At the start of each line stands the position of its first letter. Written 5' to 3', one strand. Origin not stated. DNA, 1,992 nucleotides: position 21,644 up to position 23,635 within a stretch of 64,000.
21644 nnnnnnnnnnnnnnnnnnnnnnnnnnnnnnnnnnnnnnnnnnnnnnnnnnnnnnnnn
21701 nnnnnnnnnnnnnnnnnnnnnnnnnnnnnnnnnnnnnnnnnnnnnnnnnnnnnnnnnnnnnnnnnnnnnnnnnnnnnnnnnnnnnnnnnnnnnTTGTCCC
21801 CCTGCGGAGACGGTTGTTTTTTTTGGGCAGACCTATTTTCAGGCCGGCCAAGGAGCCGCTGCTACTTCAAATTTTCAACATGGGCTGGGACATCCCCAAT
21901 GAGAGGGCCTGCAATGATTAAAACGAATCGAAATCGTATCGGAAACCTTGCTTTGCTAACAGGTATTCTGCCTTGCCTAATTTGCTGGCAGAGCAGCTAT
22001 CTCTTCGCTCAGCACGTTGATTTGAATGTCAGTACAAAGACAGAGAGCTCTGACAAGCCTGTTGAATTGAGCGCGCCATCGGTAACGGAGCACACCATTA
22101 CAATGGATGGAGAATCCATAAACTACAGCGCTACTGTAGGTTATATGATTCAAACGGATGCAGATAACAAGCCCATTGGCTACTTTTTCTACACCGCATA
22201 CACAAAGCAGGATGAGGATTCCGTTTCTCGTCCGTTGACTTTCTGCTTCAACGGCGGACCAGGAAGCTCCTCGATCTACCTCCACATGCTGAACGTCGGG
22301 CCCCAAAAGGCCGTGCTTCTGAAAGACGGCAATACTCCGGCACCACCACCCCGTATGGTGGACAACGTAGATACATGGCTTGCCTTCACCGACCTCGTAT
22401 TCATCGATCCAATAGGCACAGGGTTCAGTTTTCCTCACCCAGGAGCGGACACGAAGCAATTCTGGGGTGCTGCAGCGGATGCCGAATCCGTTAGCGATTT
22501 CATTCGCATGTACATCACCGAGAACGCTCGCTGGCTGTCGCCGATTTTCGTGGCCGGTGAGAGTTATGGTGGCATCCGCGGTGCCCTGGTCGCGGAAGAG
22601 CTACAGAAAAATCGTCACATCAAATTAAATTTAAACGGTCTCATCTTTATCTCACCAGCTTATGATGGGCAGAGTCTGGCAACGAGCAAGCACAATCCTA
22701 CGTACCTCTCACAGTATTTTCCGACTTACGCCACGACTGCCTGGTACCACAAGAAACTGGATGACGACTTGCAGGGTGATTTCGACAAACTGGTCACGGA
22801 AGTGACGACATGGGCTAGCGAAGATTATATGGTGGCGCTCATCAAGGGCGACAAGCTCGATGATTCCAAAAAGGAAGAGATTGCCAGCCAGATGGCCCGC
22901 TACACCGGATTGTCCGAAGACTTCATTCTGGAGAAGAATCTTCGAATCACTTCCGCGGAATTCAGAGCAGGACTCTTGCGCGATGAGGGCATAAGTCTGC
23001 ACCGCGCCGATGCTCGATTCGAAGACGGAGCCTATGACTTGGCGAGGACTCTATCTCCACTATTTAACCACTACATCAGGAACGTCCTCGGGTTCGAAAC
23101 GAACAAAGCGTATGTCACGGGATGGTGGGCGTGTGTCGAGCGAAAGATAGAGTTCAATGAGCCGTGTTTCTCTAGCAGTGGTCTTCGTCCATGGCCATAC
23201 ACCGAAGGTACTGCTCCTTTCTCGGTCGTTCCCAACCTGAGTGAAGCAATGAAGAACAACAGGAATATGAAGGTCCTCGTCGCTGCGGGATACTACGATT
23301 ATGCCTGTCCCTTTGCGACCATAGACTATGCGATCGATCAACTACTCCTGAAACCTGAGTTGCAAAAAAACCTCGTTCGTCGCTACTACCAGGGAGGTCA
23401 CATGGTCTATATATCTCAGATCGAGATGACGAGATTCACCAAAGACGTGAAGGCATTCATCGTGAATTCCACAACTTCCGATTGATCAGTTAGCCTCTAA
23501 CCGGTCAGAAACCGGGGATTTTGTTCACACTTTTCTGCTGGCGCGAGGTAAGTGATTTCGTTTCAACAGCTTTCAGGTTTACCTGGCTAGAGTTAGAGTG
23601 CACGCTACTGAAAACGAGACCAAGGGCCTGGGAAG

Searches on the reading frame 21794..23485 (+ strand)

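Call 31: search_protein_families(library=pfam, proteins=[window:21794-23485:+])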
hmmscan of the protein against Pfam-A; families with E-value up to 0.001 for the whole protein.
window:21794-23485:+ (563 aa): 2 families
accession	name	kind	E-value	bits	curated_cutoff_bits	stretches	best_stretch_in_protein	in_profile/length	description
PF00450.28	Peptidase_S10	-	1.2e-24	87.9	21.9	1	110-525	8-368/420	Serine carboxypeptidase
PF12146.15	Hydrolase_4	-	7.3e-05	22.6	27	1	202-296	35-117/239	Serine aminopeptidase, S33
